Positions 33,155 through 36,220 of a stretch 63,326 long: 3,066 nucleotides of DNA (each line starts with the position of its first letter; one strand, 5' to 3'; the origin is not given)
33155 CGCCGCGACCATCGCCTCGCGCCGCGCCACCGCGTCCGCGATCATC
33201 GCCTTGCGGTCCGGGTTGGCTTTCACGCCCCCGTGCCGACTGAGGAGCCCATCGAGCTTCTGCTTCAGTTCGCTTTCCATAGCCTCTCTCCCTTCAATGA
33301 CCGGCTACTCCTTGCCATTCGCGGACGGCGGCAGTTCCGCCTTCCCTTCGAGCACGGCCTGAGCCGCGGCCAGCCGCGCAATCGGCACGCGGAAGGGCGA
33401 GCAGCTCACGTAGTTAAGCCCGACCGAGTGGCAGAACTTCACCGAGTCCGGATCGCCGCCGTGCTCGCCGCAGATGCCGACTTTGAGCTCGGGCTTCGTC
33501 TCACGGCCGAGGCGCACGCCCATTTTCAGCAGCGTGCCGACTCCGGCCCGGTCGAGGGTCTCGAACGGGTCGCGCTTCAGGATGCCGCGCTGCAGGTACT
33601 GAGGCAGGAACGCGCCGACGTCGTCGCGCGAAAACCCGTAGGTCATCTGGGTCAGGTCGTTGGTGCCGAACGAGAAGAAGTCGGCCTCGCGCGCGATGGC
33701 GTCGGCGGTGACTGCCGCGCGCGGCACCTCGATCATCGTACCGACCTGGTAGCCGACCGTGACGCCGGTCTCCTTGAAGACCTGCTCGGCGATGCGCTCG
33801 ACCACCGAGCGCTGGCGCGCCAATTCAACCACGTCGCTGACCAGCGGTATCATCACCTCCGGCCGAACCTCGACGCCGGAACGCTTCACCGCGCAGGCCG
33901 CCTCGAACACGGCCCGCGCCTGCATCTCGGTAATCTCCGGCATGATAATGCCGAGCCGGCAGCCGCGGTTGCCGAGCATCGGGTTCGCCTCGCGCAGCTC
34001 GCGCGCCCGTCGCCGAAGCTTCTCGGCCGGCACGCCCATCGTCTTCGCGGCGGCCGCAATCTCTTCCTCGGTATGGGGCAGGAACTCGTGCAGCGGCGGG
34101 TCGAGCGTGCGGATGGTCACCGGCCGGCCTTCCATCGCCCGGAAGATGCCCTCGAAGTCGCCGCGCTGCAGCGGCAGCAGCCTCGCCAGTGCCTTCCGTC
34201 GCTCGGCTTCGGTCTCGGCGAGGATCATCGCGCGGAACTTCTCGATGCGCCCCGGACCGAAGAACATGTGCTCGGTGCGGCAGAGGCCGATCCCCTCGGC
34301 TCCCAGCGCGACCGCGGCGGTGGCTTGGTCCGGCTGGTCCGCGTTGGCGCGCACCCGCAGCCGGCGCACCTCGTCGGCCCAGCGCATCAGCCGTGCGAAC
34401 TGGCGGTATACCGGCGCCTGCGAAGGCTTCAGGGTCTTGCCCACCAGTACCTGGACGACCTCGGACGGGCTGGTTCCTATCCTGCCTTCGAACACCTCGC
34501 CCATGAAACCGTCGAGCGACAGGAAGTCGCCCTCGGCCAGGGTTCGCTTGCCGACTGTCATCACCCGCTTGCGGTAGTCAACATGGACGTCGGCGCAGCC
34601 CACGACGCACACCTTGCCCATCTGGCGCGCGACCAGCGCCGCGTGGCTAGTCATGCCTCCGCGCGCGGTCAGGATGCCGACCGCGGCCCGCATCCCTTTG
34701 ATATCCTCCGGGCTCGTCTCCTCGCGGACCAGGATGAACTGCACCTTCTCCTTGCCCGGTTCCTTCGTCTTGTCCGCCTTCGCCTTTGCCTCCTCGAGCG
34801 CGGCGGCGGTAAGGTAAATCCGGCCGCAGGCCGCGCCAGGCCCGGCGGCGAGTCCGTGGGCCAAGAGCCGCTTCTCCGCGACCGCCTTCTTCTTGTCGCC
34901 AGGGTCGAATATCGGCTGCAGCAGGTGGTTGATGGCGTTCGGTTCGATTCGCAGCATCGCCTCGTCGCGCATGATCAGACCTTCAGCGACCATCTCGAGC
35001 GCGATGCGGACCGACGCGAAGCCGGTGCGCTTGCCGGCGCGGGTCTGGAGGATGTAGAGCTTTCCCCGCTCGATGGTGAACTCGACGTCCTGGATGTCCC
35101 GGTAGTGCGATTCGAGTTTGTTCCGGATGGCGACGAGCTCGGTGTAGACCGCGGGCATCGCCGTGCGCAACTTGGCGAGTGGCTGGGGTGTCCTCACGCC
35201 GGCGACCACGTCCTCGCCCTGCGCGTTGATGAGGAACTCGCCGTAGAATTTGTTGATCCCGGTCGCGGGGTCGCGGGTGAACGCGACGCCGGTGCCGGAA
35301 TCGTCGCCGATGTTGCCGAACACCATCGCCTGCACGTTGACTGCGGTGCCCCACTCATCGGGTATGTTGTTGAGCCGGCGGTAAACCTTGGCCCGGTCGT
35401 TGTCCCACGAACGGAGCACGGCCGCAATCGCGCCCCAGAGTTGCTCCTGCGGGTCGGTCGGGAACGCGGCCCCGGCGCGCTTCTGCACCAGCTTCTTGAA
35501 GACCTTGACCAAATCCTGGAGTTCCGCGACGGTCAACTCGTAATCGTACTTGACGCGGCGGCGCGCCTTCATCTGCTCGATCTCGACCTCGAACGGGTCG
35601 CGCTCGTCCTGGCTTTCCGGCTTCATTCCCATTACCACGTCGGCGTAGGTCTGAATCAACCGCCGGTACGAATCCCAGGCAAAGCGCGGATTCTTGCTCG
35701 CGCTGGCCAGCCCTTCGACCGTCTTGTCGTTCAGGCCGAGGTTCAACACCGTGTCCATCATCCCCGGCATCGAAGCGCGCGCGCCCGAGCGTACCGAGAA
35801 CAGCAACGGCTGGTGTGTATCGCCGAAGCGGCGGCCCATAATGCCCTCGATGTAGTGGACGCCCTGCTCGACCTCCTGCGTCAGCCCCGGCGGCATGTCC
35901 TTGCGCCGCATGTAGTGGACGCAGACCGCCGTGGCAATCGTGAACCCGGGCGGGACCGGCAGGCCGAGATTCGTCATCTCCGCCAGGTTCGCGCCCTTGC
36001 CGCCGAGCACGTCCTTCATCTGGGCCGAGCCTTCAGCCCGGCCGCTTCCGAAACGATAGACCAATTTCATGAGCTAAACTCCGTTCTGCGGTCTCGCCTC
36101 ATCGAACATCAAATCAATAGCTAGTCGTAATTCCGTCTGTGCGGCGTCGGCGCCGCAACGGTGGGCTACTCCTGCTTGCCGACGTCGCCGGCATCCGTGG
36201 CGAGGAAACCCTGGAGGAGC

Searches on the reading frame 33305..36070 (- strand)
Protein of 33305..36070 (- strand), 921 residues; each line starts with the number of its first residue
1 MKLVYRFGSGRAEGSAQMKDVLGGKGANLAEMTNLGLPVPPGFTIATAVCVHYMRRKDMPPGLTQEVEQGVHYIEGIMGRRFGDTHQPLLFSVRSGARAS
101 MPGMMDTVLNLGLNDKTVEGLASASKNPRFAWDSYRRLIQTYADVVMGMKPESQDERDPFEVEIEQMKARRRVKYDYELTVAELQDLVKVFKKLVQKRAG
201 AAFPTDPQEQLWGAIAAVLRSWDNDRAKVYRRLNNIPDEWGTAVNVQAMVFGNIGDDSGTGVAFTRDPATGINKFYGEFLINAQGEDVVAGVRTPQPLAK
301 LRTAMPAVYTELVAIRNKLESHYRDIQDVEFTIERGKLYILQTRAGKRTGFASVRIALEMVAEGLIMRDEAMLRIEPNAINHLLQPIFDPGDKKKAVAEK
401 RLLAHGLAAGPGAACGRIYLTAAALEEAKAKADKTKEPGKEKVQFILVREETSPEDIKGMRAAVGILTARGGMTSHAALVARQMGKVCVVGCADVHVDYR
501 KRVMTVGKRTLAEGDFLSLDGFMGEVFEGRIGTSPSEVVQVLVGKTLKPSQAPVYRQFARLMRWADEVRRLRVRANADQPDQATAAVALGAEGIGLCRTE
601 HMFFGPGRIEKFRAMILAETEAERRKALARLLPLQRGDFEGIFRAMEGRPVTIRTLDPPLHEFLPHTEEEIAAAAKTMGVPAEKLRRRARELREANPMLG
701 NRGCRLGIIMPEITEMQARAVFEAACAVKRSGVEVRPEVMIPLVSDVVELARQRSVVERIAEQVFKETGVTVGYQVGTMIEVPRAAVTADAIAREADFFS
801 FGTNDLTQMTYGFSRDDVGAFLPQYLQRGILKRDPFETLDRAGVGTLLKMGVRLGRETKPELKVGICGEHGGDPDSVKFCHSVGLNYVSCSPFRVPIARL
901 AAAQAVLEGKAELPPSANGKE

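Call 57: search_protein_families(library=pfam, proteins=[window:33305-36070:-], max_evalue=0.0001)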
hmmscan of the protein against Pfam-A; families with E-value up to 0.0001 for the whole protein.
window:33305-36070:- (921 aa): 3 families
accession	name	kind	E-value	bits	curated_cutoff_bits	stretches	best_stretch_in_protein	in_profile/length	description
PF02896.24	PEP-utilizers_C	-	1.3e-82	277.7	22.8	1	557-905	6-291/293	PEP-utilising enzyme, PEP-binding domain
PF01326.24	PPDK_N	-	3.2e-54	184.8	27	3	63-298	77-220/328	Pyruvate phosphate dikinase, AMP/ATP-binding domain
PF00391.29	PEP-utilizers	-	2.3e-22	78.8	23.1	1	445-524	5-72/72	PEP-utilising enzyme, mobile domain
